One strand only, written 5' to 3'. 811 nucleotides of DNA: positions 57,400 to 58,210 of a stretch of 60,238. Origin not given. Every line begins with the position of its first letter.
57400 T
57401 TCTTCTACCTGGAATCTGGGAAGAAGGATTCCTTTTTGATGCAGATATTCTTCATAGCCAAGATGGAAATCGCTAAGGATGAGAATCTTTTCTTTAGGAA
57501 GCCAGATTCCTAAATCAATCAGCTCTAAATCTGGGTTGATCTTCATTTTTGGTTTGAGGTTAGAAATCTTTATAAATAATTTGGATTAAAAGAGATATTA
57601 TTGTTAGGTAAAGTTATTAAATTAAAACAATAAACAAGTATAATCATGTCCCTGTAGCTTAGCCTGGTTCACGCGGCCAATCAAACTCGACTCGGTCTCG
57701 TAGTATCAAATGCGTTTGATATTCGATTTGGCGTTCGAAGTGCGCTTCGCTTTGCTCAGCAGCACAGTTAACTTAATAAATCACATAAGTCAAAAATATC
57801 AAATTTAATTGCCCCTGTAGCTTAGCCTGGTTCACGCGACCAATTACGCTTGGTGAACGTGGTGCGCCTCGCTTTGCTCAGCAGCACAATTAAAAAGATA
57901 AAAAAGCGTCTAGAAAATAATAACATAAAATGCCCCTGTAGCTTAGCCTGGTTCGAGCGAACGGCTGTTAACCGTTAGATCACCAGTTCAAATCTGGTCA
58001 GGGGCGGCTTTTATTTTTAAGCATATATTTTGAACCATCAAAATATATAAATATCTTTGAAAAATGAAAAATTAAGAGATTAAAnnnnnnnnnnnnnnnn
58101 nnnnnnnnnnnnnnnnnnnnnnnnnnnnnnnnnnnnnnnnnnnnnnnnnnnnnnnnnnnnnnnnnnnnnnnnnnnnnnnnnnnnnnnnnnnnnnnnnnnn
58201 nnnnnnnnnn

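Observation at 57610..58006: Array of tRNA-Asn 5'-fragment units with variable core and constant tail ahead of the intact tRNA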

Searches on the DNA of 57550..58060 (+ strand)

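Call 8: search_rna_families(source=window, start=57550, end=58060, threshold=evalue, max_evalue=10, show_alignments=4)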
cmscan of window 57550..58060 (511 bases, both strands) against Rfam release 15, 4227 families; matches with E-value up to 10: 6.
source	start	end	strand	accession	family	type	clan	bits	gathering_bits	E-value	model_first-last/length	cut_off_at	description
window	57932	58006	+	RF00005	tRNA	Gene; tRNA;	CL00001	64.5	29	7.9e-14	1-71/71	no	tRNA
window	57749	57826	-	RF00254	mir-16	Gene; miRNA;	CL00085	22.4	36.5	0.022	1-82/82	no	mir-16 microRNA precursor family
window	57568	57685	-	RF02546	LSU_trypano_mito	Gene; rRNA;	CL00112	17.3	60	0.15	1-561/561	no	Trypanosomatid mitochondrial large subunit ribosomal RNA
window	57890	57943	+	RF01675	CrcZ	Gene; sRNA;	-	11.6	95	0.68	1-398/398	no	Pseudomonas sRNA CrcZ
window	57712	57774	-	RF01933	bxd_5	Gene; lncRNA;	-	11.4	50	3.9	1-57/57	no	Bithoraxoid conserved region 5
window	57722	57811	-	RF02086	Yar_2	Gene; lncRNA;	-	11.1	50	8.5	1-74/74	no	Yellow-achaete intergenic RNA conserved region 2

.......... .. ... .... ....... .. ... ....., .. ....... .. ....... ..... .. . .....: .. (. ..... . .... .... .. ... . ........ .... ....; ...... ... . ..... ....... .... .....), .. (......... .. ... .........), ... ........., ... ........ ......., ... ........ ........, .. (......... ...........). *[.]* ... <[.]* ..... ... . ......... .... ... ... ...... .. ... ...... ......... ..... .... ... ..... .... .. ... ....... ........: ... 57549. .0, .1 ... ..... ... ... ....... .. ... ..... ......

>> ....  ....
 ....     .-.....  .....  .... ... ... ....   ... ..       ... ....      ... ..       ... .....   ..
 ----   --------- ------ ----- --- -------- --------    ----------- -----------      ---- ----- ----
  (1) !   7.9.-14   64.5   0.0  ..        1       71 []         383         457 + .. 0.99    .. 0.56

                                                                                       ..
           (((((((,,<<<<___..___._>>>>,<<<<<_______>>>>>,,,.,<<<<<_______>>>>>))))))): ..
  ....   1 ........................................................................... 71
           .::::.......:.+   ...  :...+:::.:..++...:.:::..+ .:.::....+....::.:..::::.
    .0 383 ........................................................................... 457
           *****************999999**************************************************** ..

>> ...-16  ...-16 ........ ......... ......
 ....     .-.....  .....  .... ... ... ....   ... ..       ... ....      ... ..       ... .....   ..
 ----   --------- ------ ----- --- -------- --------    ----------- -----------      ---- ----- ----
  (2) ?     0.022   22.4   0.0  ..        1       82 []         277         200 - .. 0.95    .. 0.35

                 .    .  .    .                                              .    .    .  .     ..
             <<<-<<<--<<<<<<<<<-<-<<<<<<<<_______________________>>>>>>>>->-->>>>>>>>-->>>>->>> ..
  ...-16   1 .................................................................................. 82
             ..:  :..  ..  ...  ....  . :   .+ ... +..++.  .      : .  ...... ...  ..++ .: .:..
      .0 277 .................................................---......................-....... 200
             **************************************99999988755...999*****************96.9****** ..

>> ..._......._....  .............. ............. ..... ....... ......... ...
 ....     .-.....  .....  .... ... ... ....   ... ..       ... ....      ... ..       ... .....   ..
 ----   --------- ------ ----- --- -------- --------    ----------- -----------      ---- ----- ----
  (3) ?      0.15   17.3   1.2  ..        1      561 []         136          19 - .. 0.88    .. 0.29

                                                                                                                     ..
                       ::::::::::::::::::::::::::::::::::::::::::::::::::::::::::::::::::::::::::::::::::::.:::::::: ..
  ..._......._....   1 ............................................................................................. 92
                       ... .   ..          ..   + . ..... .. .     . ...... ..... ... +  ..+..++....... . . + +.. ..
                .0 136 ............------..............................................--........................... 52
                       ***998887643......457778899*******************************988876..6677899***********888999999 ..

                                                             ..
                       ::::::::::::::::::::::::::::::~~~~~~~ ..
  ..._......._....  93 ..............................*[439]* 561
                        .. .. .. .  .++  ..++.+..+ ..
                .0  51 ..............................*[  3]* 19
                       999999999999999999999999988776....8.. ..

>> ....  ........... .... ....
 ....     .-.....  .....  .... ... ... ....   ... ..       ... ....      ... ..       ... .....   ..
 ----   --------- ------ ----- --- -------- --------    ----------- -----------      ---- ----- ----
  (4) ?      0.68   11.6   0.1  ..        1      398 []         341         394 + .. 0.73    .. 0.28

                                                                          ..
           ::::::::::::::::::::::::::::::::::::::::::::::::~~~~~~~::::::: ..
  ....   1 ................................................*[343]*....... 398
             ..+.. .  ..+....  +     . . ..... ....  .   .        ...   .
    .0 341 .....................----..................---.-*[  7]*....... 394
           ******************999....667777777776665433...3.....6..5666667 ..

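Call 64: build_rna_model(alignment_id=A4, structure=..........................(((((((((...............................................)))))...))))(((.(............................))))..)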
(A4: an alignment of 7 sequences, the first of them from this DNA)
Model R1 built from alignment A4 (7 sequences, 133 columns); structure: as given.
model positions 84; base pairs 13; branch points 1; effective number of sequences 1.87; information 0.676 bits per position. Calibrated on 0.2 Mb of random sequence (short: E-values are rough).
structure used (alignment columns):
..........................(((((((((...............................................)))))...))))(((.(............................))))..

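Call 65: search_with_rna_model(model_id=R1, sources=[window, L010, L032, L033, L035, L036, L037, L038, L039, L040, L041, L042, L043, L044, L045, L046, L047, L048, L049, L050, L051, L052, L053, L054, L055, L056, L057, L058, L059, L060, L061, L062, L063, L064, L065, L066, L067, L068, L069, L070, L071, L072, L073, L074, L075, L076, L077, L078, L079, L080, L081, L082, L083, L084, L085, L086, L087, L088, L089, L090, L091, L092, L093, L094, L095, L096, L097, L098, L099, L100, L101, L102, L103, L104, L105, L106, L107, L108, L109, L110, L111, L112, L113, L114, L115], max_evalue=10, show_alignments=0)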
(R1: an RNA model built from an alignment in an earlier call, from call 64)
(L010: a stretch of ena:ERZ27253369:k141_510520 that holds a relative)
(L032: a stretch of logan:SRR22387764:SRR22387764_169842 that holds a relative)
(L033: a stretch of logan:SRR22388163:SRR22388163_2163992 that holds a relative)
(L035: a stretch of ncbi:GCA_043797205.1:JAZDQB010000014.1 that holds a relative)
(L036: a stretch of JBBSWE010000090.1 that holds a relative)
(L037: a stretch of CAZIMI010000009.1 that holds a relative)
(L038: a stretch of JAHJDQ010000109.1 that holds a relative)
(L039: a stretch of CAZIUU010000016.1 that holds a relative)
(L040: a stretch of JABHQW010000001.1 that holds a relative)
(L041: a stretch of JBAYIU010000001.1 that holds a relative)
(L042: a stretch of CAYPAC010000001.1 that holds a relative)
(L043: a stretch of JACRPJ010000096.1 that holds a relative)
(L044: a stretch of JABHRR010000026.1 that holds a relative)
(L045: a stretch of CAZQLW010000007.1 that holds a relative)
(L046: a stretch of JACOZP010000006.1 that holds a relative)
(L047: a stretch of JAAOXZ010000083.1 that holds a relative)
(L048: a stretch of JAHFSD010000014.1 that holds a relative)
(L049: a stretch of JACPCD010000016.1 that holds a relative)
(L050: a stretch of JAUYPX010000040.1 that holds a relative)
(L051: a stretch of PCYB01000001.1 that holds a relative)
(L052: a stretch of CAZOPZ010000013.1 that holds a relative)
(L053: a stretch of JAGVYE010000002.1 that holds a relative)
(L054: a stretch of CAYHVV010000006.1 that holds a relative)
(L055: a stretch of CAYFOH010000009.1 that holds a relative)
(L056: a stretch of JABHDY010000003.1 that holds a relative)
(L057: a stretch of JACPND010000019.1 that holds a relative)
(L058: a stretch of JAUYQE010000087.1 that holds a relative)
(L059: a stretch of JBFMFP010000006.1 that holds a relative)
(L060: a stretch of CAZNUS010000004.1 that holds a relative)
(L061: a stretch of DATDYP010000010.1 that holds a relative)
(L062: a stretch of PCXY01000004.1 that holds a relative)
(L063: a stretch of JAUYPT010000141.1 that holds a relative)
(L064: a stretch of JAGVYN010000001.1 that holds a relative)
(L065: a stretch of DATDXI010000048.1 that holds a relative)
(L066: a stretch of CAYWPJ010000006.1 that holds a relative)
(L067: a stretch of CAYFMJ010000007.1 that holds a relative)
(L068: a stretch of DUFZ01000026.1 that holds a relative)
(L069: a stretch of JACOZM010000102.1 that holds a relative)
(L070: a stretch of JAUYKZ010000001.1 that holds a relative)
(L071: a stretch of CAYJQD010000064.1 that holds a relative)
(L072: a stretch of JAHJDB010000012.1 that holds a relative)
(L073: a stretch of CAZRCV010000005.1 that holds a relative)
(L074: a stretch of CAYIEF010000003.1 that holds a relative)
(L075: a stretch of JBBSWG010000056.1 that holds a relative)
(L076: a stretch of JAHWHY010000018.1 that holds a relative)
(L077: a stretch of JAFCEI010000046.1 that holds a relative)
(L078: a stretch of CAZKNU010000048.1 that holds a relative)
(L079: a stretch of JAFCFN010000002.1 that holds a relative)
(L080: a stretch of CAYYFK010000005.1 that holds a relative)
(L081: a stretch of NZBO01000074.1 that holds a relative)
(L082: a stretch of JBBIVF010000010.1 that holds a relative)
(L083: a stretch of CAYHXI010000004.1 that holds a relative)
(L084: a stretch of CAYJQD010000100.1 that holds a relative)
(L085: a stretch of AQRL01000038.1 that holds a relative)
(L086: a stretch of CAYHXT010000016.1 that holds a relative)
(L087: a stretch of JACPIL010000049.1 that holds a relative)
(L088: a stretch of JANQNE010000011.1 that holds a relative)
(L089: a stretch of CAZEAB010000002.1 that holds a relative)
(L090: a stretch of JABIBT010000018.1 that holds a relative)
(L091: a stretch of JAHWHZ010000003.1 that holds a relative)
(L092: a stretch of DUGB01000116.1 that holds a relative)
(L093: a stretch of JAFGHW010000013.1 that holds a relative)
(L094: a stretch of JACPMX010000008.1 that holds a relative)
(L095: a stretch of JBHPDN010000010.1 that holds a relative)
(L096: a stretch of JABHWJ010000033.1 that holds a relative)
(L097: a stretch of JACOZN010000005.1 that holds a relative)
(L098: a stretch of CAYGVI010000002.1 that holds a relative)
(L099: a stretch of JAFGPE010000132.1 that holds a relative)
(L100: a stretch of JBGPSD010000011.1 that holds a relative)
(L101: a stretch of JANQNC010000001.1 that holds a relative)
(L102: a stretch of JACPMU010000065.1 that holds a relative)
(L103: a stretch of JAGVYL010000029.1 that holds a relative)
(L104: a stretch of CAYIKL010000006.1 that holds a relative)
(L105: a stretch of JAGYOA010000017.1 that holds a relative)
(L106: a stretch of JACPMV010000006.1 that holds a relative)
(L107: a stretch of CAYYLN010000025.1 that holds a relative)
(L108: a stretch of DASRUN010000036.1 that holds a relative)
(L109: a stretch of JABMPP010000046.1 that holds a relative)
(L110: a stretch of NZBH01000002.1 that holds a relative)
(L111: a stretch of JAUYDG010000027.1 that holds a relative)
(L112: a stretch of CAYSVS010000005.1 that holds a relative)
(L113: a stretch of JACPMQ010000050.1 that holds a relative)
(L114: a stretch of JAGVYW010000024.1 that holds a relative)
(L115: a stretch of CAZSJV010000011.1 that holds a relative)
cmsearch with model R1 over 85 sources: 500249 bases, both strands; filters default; matches with E-value up to 10: 56.
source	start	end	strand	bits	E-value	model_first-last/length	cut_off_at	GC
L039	2323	2411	-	96.8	1.2e-25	1-84/84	no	0.55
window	57811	57889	+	96.2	1.7e-25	1-84/84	no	0.58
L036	2355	2446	-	89.6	1.5e-23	1-84/84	no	0.6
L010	5868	5946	-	88.7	2.8e-23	1-84/84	no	0.59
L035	3855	3946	-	87.7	5.3e-23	1-84/84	no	0.62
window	57648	57767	+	78.4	2.7e-20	1-84/84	no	0.52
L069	202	275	-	69.2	1.3e-17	1-84/84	no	0.62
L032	1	43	-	48.9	1.1e-11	1-43/84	3'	0.58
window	57932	58001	+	32.4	7.7e-07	1-84/84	no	0.53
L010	5752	5821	-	30.9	2.1e-06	1-84/84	no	0.54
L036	1288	1380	-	25.5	7.9e-05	25-82/84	no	0.52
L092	2395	2446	-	25.4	8.5e-05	1-84/84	no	0.54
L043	1866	1941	-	25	0.00011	1-84/84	no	0.46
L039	2252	2277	-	24.7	0.00013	1-84/84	no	0.62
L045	2354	2444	-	23.8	0.00025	1-84/84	no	0.45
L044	2386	2445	-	23.7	0.00027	1-84/84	no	0.48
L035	3729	3810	-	23.7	0.00027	1-84/84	no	0.56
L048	2399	2444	-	22.7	0.0005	1-84/84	no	0.59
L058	2257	2331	-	22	0.00084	1-84/84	no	0.59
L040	2392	2444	-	21.3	0.0014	1-84/84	no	0.53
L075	2377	2444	-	20.5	0.0023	1-84/84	no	0.51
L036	2230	2311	-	20.4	0.0024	1-84/84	no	0.55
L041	2420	2445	-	19.9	0.0034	1-84/84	no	0.58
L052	2370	2444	-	18.8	0.0073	1-84/84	no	0.6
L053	2421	2445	-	18.2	0.011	1-84/84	no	0.68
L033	352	373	-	18.1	0.012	1-84/84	no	0.68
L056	2386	2447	-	17.2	0.02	1-84/84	no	0.48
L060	2322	2379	-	16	0.046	1-84/84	no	0.57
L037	2419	2444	-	15.3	0.075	1-84/84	no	0.58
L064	1225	1249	-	13.6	0.24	1-84/84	no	0.56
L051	2354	2414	-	13.5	0.25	1-84/84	no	0.51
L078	1510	1533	-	12.6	0.46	1-84/84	no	0.58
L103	2423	2442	-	12.3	0.58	1-84/84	no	0.65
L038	1880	1940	-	11.9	0.72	1-84/84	no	0.54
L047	2382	2445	-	11.8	0.82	1-84/84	no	0.59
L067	2429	2446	-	11.7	0.83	1-84/84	no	0.72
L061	2161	2265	-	11.6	0.89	1-84/84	no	0.52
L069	127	150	-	11.5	0.96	1-84/84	no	0.67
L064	2391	2444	-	11.3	1.1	1-84/84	no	0.54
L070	2383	2445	-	11.1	1.3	1-84/84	no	0.59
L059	2362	2379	-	11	1.4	1-84/84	no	0.72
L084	2160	2217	-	10.9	1.5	1-84/84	no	0.52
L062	2421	2444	-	10.9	1.5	1-84/84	no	0.67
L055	2423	2446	-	10.6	1.7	1-84/84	no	0.62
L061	2370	2435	-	10.6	1.8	1-84/84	no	0.62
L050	2373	2444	-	10.5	1.9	1-84/84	no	0.6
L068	2426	2443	-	10.2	2.3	1-84/84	no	0.78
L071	2426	2443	-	10.2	2.3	1-84/84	no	0.78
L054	2427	2444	-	10.2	2.3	1-84/84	no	0.78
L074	2426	2443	-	10.2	2.3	1-84/84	no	0.78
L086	2426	2442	-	10.1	2.5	1-84/84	no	0.59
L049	2429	2444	-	9.8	3.1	1-84/84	no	0.5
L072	434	451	-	9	5.4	1-84/84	no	0.83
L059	1299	1401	-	8.6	6.9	1-84/84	no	0.5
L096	3724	3840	+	8.4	7.6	1-84/84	no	0.49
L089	2423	2446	-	8.3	8.5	1-84/84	no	0.58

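Call 71: search_with_rna_model(model_id=R1, sources=[L116, L117, L118, L119, L120, L121, L122, L123, L124, L125, L126, L127, L128, L129, L130, L131, L132, L133, L134, L135, L136, L137, L138, L139, L140, L141, L142, L143, L144, L145], max_evalue=1)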
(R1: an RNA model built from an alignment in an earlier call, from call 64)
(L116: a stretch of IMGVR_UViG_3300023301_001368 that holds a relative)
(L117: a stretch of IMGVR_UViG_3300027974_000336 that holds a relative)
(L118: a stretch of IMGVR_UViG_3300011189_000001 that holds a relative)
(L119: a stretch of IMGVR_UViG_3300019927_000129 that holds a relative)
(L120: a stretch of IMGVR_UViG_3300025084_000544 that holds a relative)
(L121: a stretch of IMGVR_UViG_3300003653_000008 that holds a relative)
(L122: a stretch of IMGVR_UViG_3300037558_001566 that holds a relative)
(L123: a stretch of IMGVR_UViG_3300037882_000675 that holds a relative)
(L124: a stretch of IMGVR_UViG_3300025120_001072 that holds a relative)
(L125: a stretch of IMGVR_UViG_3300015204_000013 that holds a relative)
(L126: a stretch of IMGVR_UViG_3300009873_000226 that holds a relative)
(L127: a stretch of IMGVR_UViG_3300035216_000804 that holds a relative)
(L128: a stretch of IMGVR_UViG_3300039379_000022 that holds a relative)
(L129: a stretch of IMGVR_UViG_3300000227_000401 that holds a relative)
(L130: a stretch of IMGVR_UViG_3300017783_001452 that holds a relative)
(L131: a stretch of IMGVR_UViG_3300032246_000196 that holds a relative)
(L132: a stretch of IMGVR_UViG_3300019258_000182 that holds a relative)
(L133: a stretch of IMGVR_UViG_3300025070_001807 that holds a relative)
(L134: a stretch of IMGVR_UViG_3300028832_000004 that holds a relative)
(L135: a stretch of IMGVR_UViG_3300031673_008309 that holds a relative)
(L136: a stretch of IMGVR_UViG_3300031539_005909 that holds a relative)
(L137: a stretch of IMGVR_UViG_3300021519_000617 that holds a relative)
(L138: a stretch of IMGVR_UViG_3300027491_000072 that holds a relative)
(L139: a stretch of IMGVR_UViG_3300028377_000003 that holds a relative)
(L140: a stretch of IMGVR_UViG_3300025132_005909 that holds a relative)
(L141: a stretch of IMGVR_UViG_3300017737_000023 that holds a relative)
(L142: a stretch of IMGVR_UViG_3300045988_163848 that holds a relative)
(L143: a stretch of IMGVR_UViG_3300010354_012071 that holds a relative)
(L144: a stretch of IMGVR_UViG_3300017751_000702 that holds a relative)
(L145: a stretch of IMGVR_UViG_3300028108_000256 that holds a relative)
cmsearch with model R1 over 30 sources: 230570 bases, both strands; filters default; matches with E-value up to 1: 18.
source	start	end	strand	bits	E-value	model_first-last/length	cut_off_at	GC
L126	3525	3547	-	16.8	0.013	27-49/84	no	0.48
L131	4435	4512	+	16.6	0.014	1-84/84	no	0.53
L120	5205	5223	-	14.9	0.046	29-47/84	no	0.53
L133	3931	3949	+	14.9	0.046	29-47/84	no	0.53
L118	2096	2112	-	14.5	0.061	29-45/84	no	0.59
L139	2770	2786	+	14.5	0.061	29-45/84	no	0.59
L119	2656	2671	+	13.2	0.15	29-44/84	no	0.56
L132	5557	5572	-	13.2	0.15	29-44/84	no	0.56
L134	4235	4250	-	13.2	0.15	29-44/84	no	0.56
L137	1858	1873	-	13.2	0.15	29-44/84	no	0.56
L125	10320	10335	+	13.2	0.15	29-44/84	no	0.56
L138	5948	5963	-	13.2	0.15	29-44/84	no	0.56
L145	2050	2065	-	13.2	0.15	29-44/84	no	0.56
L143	317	333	+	13.1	0.15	29-45/84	no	0.53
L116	4817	4883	-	13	0.16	1-84/84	no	0.34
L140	6432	6450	-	12.9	0.18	29-47/84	no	0.42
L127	13951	13971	+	12.2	0.28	28-48/84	no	0.57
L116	264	279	+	11.8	0.36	29-44/84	no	0.5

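Call 75: search_with_rna_model(model_id=R1, sources=[L001], filters=off, max_evalue=10)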
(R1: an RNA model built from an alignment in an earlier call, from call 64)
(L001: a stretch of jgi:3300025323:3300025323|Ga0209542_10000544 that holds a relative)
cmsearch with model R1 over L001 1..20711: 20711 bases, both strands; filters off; matches with E-value up to 10: 6.
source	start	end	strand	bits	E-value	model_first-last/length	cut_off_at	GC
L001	9658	9736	-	96.2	7.2e-27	1-84/84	no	0.58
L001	9780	9899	-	78.4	1.1e-21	1-84/84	no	0.52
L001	9546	9615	-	32.4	3.2e-08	1-84/84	no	0.53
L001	2560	2616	+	4.5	4.6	1-84/84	no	0.49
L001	9548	9569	+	3.9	6.6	28-48/84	no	0.45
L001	3917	3997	-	3.8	7.1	1-84/84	no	0.44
